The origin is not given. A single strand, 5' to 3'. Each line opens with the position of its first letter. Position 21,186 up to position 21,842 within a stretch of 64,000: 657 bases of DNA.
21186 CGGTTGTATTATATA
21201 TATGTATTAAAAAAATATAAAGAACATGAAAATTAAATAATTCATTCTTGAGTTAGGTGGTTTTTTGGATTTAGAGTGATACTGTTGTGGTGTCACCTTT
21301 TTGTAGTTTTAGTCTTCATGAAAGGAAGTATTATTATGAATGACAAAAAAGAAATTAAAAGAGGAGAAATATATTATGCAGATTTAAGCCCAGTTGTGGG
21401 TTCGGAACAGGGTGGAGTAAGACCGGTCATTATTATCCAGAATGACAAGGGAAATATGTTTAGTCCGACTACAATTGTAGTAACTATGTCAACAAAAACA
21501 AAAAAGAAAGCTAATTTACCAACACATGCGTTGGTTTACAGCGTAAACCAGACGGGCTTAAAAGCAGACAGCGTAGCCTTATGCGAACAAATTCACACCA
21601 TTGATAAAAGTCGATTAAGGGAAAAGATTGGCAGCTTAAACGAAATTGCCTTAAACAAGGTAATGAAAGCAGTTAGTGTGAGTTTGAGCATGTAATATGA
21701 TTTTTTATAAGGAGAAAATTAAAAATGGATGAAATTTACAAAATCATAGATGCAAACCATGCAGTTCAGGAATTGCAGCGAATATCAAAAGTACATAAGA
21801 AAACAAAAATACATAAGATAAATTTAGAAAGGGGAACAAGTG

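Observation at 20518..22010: Orphan MazF/EndoA-like toxin without a MazE gene, divergently arranged with the only minus-strand gene (a small XRE HTH)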

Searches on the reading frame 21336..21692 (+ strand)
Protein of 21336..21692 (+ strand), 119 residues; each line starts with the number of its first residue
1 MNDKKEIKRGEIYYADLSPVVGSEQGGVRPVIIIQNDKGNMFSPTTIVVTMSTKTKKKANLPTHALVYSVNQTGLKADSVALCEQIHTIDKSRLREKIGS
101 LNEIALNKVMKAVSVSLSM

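Call 5: search_protein_families(library=pfam, proteins=[window:21336-21692:+], max_evalue=0.1)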
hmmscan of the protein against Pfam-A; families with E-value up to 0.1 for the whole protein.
window:21336-21692:+ (119 aa): 1 family
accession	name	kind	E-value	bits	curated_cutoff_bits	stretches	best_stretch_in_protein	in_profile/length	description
PF02452.23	PemK_toxin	-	1.4e-32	112.6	23.1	1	8-116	1-108/109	PemK-like, MazF-like toxin of type II toxin-antitoxin system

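Call 6: search_protein_families(library=phrogs, proteins=[window:21336-21692:+], max_evalue=0.01)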
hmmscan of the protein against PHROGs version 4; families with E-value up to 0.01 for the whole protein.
window:21336-21692:+ (119 aa): 4 families
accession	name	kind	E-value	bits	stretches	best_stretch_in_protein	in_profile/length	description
phrog_1936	-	moron, auxiliary metabolic gene and host takeover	1.3e-33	117.5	1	2-118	4-120/188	MazF-like growth inhibitor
phrog_35650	-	moron, auxiliary metabolic gene and host takeover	7.3e-12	46.2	1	4-115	14-131/224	MazF-like growth inhibitor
phrog_1412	-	moron, auxiliary metabolic gene and host takeover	2.1e-05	25.4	0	69-104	179-213/237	antitoxin mazE-like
phrog_9567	-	moron, auxiliary metabolic gene and host takeover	9.5e-05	23.3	1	2-96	21-115/144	MazF-like growth inhibitor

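Call 13: find_related_loci(query=window:21336-21692:+, collection=viral_contigs, flank=4000)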
Query window:21336-21692:+ (119 aa) in viral_contigs; peptide patterns used: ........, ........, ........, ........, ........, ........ (x = any residue, [..] = any of these).
49 stretches matched a pattern, but none encodes a relative of the query by tblastn (E <= 1e-3).

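Call 15: find_homologous_proteins(query=window:21336-21692:+, max_evalue=0.00001)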
Query window:21336-21692:+ (119 aa): 7995 proteins with E <= 0.00001 among 8000 candidates; the best 120 are listed.
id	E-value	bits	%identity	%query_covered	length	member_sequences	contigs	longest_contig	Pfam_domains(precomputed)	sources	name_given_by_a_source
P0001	6.8e-69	246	100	100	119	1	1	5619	PF02452.24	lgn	-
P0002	8.2e-69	246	100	100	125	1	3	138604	PF02452.24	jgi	jgi:mRNA interferase MazF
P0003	1.5e-42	162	-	-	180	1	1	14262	PF02452.24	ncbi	-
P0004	2.6e-40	154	64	97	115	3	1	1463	PF02452.24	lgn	-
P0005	5.4e-40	153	61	100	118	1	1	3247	PF02452.24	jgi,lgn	jgi:mRNA interferase MazF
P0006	2.8e-39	151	62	97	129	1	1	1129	PF02452.24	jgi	jgi:mRNA interferase MazF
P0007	1.4e-38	149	59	100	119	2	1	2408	PF02452.24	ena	-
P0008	7.2e-38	147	62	99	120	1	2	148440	PF02452.24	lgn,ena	-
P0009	1.9e-37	145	61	95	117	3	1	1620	PF02452.24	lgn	-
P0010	2.6e-37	145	58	100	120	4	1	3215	PF02452.24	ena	-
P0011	5.1e-37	144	64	90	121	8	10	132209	PF02452.24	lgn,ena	-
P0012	6.7e-36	140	58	100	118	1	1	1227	PF02452.24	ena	-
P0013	1.5e-35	139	62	95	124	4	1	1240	PF02452.24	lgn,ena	-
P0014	2.0e-35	139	56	97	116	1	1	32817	PF02452.24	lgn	-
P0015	2.3e-35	139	60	95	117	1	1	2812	PF02452.24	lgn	-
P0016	2.4e-35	139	59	95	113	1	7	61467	PF02452.24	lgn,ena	-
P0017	3.3e-35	138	60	95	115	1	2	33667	PF02452.24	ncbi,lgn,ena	-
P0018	3.4e-35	138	60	95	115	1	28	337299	PF02452.24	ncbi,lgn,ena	-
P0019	4.1e-35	138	60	100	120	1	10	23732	PF02452.24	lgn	-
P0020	4.7e-35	138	59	95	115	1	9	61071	PF02452.24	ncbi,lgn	-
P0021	5.5e-35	137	59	95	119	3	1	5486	PF02452.24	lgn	-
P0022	5.7e-35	137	59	95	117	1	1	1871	PF02452.24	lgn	-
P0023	5.9e-35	137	60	95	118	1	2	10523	PF02452.24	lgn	-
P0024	6.0e-35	137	58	95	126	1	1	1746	PF02452.24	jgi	jgi:mRNA interferase MazF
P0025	7.5e-35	137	59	100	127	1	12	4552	PF02452.24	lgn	-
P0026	7.5e-35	137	58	95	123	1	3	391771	PF02452.24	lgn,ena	-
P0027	7.7e-35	137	59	95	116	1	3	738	PF02452.24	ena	-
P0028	9.1e-35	137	59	95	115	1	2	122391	PF02452.24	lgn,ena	-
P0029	1.1e-34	136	61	95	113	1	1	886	PF02452.24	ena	-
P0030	1.3e-34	136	58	95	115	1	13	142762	PF02452.24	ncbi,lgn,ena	-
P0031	1.8e-34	136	61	95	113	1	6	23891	PF02452.24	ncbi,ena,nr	ncbi:MAG: type II toxin-antitoxin system PemK/MazF family toxin [Clostridia bacterium]|nr:type II to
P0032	2.0e-34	136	61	95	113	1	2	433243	PF02452.24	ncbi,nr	ncbi:MAG: type II toxin-antitoxin system PemK/MazF family toxin [Clostridia bacterium]|nr:type II to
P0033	2.4e-34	135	58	98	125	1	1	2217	PF02452.24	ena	-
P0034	2.5e-34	135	60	95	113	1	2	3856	PF02452.24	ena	-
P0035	2.6e-34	135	60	96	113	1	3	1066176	PF02452.24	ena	-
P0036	2.7e-34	135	61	95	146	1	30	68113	PF02452.24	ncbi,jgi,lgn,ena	-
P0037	2.7e-34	135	61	95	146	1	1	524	PF02452.24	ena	-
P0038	2.9e-34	135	61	95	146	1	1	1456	PF02452.24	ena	-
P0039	3.1e-34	135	59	95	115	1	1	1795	PF02452.24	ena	-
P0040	3.3e-34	135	61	95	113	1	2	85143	PF02452.24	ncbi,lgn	-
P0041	3.3e-34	135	62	95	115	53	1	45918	PF02452.24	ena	-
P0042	3.4e-34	135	61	95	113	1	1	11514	PF02452.24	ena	-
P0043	4.2e-34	135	60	95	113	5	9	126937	PF02452.24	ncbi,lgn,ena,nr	ncbi:MAG: type II toxin-antitoxin system PemK/MazF family toxin [Ruminococcus sp.]|nr:type II toxin-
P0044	4.5e-34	134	59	95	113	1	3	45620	PF02452.24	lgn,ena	-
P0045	4.6e-34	134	60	95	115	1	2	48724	PF02452.24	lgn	-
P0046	4.9e-34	134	58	95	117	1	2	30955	PF02452.24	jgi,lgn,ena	-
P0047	5.0e-34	134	60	95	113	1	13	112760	PF02452.24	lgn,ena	-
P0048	5.4e-34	134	58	95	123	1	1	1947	PF02452.24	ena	-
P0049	5.9e-34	134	60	95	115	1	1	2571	PF02452.24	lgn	-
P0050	6.1e-34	134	60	95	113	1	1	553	PF02452.24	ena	-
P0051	6.5e-34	134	58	95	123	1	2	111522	PF02452.24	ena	-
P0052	7.0e-34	134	59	99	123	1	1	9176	PF02452.24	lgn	-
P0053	7.1e-34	134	59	95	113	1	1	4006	PF02452.24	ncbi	ncbi:MAG: type II toxin-antitoxin system PemK/MazF family toxin [Clostridia bacterium]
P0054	7.2e-34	134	60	95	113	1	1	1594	PF02452.24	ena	-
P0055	7.3e-34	134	59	95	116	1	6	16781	PF02452.24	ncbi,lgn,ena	-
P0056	7.7e-34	134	59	95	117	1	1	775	PF02452.24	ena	-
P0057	7.8e-34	134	63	93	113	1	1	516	PF02452.24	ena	-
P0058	8.1e-34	134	58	95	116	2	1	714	PF02452.24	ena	-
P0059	8.3e-34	134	58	100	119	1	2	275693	PF02452.24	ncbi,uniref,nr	ncbi:mRNA interferase MazF [Peptoclostridium litorale DSM 5388]|uniref:mRNA interferase n=1 Tax=Pept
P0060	8.5e-34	134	58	95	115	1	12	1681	PF02452.24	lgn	-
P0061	8.5e-34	134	58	95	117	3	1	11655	PF02452.24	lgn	-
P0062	8.7e-34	134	58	95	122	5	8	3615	PF02452.24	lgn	-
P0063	8.8e-34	134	59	95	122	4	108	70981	PF02452.24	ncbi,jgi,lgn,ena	-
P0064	9.3e-34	133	54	95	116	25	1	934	PF02452.24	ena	-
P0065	9.4e-34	133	60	95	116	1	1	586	PF02452.24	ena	-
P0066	9.6e-34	133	61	95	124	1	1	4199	PF02452.24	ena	-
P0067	9.7e-34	133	58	95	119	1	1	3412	PF02452.24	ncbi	-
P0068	1.0e-33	133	59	95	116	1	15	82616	PF02452.24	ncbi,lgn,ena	-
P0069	1.0e-33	133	61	95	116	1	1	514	PF02452.24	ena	-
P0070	1.1e-33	133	59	95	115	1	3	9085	PF02452.24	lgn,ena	-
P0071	1.1e-33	133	60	93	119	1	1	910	PF02452.24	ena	-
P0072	1.1e-33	133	58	95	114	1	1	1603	PF02452.24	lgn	-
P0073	1.1e-33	133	59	95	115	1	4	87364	PF02452.24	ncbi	-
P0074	1.1e-33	133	60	95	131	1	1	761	PF02452.24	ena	-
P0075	1.1e-33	133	61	95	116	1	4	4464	PF02452.24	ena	-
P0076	1.1e-33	133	58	95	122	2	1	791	PF02452.24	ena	-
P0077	1.1e-33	133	58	95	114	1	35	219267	PF02452.24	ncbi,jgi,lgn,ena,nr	ncbi:MAG: type II toxin-antitoxin system PemK/MazF family toxin [Ruminococcaceae bacterium]|nr:type 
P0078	1.2e-33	133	58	95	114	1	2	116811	PF02452.24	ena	-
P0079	1.2e-33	133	58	95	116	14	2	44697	PF02452.24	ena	-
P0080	1.2e-33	133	59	95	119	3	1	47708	PF02452.24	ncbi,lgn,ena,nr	ncbi:MAG: type II toxin-antitoxin system PemK/MazF family toxin [Clostridia bacterium]|nr:type II to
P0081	1.2e-33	133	59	95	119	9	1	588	PF02452.24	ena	-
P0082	1.2e-33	133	58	97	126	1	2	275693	PF02452.24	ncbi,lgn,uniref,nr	ncbi:type II toxin-antitoxin system PemK/MazF family toxin [Peptoclostridium litorale]|uniref:type I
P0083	1.2e-33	133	60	95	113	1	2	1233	PF02452.24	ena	-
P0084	1.3e-33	133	58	97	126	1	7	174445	PF02452.24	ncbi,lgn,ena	-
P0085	1.3e-33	133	62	95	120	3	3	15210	PF02452.24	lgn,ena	-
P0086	1.3e-33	133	62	95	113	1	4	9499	PF02452.24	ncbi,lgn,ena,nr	ncbi:MAG: type II toxin-antitoxin system PemK/MazF family toxin [Eubacteriales bacterium]|nr:type II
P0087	1.3e-33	133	60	95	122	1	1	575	PF02452.24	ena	-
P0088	1.3e-33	133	59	95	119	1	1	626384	PF02452.24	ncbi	-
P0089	1.3e-33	133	57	95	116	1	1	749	PF02452.24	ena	-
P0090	1.4e-33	133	60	95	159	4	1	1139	PF02452.24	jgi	-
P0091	1.4e-33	133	59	95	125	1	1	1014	PF02452.24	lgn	-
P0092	1.4e-33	133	59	95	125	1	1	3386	PF02452.24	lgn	-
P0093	1.5e-33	133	59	96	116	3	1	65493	PF02452.24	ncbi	-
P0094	1.5e-33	133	62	95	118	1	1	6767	PF02452.24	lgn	-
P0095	1.5e-33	133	59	96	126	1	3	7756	PF02452.24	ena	-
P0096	1.5e-33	133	60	96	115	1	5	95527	PF02452.24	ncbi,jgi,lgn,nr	ncbi:MAG: type II toxin-antitoxin system PemK/MazF family toxin [Clostridiales bacterium]|nr:type II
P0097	1.5e-33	133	59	96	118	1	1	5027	PF02452.24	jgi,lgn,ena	-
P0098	1.6e-33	133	58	95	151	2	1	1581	PF02452.24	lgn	-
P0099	1.6e-33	133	59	95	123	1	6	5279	PF02452.24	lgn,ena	-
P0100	1.6e-33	133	63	95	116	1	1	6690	PF02452.24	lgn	-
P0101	1.6e-33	133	57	95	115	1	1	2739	PF02452.24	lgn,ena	-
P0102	1.7e-33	133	59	95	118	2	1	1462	PF02452.24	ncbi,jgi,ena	jgi:mRNA interferase MazF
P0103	1.7e-33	133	59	96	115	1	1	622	PF02452.24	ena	-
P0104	1.7e-33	133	51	95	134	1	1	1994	PF02452.24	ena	-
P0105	1.8e-33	133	58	95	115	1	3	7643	PF02452.24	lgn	-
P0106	1.8e-33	133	59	96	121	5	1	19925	PF02452.24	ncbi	-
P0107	1.8e-33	133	60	95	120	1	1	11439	PF02452.24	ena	-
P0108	1.8e-33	133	56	95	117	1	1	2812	PF02452.24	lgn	-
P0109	1.8e-33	133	60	96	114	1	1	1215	PF02452.24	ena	-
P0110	1.8e-33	132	59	95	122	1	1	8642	PF02452.24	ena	-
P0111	1.9e-33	132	60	95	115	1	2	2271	PF02452.24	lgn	-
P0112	1.9e-33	132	58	95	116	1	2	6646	PF02452.24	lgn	-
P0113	2.0e-33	132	59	95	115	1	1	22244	PF02452.24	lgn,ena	-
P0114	2.0e-33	132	56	98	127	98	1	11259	PF02452.24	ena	-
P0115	2.0e-33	132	59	97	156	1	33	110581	PF02452.24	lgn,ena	-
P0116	2.0e-33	132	60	98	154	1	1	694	PF02452.24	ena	-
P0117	2.0e-33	132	59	95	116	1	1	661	PF02452.24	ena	-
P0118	2.1e-33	132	60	95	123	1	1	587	PF02452.24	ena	-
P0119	2.1e-33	132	58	95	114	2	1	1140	PF02452.24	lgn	-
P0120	2.1e-33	132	61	95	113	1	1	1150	PF02452.24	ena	-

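Call 16: find_encoding_contigs(protein=P0002, flank=6000, max_places=6)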
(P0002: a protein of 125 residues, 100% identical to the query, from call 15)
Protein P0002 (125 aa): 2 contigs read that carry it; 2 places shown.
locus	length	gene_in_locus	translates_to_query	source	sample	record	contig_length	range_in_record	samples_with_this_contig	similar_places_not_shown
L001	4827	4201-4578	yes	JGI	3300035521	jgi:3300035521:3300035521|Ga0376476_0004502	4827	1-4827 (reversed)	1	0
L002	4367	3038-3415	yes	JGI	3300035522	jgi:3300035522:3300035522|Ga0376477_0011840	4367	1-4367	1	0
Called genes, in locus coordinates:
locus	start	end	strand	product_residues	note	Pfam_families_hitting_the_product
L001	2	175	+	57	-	?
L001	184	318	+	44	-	-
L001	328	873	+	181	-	PF03235:GmrSD_N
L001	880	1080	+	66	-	-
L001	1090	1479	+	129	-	-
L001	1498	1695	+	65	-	-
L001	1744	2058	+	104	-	-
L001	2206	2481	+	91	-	-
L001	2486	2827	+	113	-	-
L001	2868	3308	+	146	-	-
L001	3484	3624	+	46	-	-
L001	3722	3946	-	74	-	PF13443:HTH_26 (weak)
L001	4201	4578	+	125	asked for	PF02452:PemK_toxin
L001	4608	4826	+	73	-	?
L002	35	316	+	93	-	-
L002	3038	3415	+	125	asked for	PF02452:PemK_toxin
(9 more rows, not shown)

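Call 17: find_encoding_contigs(protein=P0001, flank=6000, max_places=6)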
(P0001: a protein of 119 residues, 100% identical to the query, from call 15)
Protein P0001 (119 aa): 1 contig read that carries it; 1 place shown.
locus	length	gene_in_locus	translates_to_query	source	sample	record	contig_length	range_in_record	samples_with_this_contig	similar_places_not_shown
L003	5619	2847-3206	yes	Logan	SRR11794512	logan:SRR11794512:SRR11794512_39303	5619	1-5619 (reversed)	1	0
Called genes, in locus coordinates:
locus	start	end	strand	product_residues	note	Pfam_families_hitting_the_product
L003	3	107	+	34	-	?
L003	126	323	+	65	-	-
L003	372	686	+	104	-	-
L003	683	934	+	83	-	-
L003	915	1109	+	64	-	-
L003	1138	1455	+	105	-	-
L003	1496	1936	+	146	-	-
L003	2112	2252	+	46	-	-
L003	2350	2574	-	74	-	PF13443:HTH_26 (weak)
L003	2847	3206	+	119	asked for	PF02452:PemK_toxin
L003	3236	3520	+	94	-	-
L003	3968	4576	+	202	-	-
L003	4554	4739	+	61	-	-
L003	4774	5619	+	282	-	?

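Call 18: find_encoding_contigs(protein=P0008, flank=5000, max_places=4)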
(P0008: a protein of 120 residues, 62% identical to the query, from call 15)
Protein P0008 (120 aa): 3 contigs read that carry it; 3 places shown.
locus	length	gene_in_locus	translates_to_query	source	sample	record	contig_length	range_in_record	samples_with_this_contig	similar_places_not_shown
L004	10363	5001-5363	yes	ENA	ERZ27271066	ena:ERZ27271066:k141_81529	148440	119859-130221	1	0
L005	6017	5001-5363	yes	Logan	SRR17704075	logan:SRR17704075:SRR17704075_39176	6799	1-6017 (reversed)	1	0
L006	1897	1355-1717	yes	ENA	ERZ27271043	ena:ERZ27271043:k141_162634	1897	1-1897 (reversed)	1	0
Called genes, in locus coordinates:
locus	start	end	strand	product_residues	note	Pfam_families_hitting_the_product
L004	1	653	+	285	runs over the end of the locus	PF00589:Phage_integrase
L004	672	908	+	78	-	-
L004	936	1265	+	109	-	-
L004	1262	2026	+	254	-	PF03235:GmrSD_N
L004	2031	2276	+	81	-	-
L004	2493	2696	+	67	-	-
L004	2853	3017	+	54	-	-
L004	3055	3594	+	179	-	PF01885:PTS_2-RNA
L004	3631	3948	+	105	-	-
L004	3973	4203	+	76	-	-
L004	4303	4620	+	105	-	-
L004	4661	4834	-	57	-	-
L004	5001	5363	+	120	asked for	PF02452:PemK_toxin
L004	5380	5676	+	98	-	-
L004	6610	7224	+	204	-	-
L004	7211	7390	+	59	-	-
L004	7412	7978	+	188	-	-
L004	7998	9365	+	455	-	PF03235:GmrSD_N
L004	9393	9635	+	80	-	-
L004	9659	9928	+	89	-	-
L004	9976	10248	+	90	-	-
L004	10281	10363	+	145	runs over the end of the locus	-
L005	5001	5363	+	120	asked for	PF02452:PemK_toxin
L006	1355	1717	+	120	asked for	PF02452:PemK_toxin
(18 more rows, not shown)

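Call 19: find_encoding_contigs(protein=P0011, flank=5000, max_places=5)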
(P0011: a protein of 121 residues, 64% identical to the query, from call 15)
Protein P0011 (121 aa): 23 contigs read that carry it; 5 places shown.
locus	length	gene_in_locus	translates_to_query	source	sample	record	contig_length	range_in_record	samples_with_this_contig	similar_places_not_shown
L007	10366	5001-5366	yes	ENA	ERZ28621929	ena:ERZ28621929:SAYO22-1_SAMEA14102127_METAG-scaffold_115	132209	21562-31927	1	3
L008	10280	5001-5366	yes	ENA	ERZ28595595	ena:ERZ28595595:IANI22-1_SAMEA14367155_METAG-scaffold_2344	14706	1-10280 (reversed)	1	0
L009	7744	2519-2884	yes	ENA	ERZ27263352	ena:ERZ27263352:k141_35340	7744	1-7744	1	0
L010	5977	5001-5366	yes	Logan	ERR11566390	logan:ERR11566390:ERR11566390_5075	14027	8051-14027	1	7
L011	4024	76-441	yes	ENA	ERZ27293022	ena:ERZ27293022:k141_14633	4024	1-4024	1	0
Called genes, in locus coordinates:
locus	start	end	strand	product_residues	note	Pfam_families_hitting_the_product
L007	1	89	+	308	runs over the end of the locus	-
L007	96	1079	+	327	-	PF00589:Phage_integrase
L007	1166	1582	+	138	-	PF20323:DUF6618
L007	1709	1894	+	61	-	-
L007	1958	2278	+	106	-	-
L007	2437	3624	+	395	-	PF13191:AAA_16, PF13401:AAA_22 (weak)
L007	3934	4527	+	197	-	PF01936:NYN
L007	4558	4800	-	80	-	PF01381:HTH_3 (weak), PF13443:HTH_26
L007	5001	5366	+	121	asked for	PF02452:PemK_toxin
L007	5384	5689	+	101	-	-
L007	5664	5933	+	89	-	-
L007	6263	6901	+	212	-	-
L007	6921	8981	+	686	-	PF03235:GmrSD_N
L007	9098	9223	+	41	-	-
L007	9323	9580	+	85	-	-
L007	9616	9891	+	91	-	-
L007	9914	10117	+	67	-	-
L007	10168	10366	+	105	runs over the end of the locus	-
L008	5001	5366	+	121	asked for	PF02452:PemK_toxin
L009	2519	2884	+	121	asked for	PF02452:PemK_toxin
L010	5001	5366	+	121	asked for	PF02452:PemK_toxin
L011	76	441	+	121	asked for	PF02452:PemK_toxin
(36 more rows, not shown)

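Call 20: find_encoding_contigs(protein=P0003, flank=5000, max_places=4)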
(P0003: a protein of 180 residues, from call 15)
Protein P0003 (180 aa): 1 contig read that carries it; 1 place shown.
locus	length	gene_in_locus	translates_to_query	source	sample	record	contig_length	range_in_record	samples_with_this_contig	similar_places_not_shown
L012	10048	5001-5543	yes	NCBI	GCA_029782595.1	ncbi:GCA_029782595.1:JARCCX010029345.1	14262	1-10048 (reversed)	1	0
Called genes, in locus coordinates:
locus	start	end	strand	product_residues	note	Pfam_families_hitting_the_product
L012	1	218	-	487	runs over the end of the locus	-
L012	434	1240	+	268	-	PF01522:Polysacc_deac_1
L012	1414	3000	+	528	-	PF03853:YjeF_N, PF01256:Carb_kinase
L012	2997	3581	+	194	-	-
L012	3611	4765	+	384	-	PF01168:Ala_racemase_N, PF00842:Ala_racemase_C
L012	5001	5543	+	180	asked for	PF02452:PemK_toxin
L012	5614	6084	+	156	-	-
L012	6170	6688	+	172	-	-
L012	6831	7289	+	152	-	PF22811:Zn_ribbon_NrdR, PF03477:ATP-cone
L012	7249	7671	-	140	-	PF14276:DUF4363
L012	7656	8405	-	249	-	PF04239:DUF421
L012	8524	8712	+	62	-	-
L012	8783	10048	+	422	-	?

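Call 24: search_protein_families(library=pfam, proteins=[L004:4664-4834:-, L004:5380-5673:+, L007:5384-5686:+, L007:4561-4800:-, L007:6263-6898:+, L004:6610-7221:+, L007:5664-5930:+], max_evalue=0.1)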
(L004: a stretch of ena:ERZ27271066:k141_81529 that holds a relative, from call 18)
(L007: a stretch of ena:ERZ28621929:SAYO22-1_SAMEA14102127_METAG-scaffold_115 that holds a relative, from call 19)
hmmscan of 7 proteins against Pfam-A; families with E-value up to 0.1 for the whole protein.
L004:4664-4834:- (57 aa): 1 family
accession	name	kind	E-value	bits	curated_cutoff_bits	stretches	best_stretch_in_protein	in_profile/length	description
PF07878.17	RHH_5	-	0.0016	18.6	26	1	11-50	2-41/43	CopG-like RHH_1 or ribbon-helix-helix domain, RHH_5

L004:5380-5673:+ (98 aa): 0 families

L007:5384-5686:+ (101 aa): 1 family
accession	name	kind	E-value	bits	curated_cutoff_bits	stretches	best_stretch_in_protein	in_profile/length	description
PF21374.3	WsaF_N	-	0.045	14.3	27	1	7-45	15-50/156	WsaF, N-terminal domain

L007:4561-4800:- (80 aa): 9 families
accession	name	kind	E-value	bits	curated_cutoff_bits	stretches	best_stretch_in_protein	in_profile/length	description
PF13443.12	HTH_26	-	4.8e-08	33.6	22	1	13-61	2-52/63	Cro/C1-type HTH DNA-binding domain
PF01381.28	HTH_3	-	8.1e-06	26.2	23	1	13-61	1-50/55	Helix-turn-helix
PF20075.5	DUF6471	-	0.0006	20.1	26.8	1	12-61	8-62/65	Domain of unknown function (DUF6471)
PF07022.19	Phage_CI_repr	-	0.0021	18.8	22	1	13-61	3-52/65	Bacteriophage CI repressor helix-turn-helix domain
PF08280.17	HTH_Mga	-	0.0026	18.2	23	1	20-50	18-48/59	M protein trans-acting positive regulator (MGA) HTH domain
PF13412.12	HTH_24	-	0.0038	17.2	21.9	1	22-43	18-39/48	Winged helix-turn-helix DNA-binding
PF04967.18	HTH_10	-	0.0068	16.6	23.1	1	20-43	22-45/53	HTH DNA binding domain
PF13744.12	HTH_37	-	0.012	15.8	27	1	9-66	19-78/80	Helix-turn-helix domain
PF10668.15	Phage_terminase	-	0.075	13.2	22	0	11-38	15-39/67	Phage terminase small subunit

L007:6263-6898:+ (212 aa): 0 families

L004:6610-7221:+ (204 aa): 0 families

L007:5664-5930:+ (89 aa): 0 families
